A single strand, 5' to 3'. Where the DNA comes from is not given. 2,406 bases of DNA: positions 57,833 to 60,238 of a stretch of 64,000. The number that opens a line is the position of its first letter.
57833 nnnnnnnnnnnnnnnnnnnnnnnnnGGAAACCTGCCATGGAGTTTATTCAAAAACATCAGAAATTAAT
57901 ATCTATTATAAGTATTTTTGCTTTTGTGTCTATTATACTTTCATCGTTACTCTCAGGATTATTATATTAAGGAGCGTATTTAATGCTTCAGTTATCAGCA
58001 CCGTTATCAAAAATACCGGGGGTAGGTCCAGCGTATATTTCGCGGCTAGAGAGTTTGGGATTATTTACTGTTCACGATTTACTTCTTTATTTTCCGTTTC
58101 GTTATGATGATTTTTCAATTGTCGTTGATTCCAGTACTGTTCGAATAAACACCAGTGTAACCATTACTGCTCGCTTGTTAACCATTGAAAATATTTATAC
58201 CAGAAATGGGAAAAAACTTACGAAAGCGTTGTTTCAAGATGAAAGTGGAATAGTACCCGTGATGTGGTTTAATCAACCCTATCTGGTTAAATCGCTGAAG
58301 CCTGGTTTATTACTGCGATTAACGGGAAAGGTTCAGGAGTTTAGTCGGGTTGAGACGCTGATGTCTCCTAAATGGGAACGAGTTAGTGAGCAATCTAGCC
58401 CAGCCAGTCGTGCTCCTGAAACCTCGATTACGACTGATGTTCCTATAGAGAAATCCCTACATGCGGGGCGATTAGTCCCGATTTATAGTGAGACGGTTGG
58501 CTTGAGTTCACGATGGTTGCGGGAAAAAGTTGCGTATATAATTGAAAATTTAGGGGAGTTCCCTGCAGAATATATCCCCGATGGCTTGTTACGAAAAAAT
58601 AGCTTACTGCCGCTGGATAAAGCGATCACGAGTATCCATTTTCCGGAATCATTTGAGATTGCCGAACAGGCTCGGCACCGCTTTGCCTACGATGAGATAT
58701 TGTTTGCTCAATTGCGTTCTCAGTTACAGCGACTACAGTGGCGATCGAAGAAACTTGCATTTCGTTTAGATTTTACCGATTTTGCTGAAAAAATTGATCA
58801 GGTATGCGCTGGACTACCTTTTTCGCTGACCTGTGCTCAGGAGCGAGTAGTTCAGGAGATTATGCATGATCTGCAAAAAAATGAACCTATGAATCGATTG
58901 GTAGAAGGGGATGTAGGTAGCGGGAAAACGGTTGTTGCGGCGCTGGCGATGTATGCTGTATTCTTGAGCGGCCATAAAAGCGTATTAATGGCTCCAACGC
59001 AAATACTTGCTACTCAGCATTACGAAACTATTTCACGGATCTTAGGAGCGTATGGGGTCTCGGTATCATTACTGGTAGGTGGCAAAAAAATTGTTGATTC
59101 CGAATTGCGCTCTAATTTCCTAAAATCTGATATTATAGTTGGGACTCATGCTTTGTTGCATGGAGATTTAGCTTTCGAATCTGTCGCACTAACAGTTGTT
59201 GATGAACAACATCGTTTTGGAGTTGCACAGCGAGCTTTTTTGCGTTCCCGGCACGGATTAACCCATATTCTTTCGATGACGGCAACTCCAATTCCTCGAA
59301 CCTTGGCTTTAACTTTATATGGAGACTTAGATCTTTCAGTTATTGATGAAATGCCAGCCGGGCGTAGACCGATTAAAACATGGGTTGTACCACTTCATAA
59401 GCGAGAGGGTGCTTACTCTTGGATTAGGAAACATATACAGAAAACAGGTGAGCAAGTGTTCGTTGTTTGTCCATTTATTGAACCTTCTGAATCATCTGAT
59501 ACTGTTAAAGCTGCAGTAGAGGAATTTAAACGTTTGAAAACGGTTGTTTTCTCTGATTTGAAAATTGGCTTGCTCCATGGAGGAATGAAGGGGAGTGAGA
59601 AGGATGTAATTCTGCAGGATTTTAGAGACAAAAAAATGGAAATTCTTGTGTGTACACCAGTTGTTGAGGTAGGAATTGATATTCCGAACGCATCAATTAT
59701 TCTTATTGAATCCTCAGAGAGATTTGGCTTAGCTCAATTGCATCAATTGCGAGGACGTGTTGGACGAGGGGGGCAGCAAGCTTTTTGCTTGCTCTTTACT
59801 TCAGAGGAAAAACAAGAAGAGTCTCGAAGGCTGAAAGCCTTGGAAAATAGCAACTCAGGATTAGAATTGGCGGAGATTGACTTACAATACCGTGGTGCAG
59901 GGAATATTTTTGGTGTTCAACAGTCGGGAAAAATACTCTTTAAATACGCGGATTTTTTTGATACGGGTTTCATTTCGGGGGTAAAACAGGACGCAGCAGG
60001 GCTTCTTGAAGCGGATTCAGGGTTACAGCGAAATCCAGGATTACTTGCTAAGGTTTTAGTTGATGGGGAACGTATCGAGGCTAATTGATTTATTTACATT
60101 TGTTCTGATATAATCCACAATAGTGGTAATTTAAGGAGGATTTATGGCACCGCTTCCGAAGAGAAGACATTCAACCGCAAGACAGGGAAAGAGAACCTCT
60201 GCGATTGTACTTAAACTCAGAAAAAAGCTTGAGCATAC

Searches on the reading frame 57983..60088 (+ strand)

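Call 23: search_protein_families(library=pfam, proteins=[window:57983-60088:+], max_evalue=0.00001)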
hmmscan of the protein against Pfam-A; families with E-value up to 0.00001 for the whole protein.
window:57983-60088:+ (701 aa): 6 families
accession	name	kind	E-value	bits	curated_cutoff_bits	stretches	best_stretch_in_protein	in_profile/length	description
PF00270.35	DEAD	-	6.4e-24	85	26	1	286-441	4-164/167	DEAD/DEAH box helicase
PF00271.37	Helicase_C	-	2.9e-19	69.8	23.5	1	480-597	5-110/110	Helicase conserved C-terminal domain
PF17191.10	RecG_wedge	-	2.7e-15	56.8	23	1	12-137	6-131/162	RecG wedge domain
PF04851.21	ResIII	-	1.3e-11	45.1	22.5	1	282-436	4-162/164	Type III restriction enzyme, res subunit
PF01336.31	tRNA_anti-codon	-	2.8e-08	34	27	1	59-122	1-62/75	OB-fold nucleic acid binding domain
PF07517.20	SecA_DEAD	-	1.8e-06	27.9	24.6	1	304-395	92-180/290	SecA DEAD-like domain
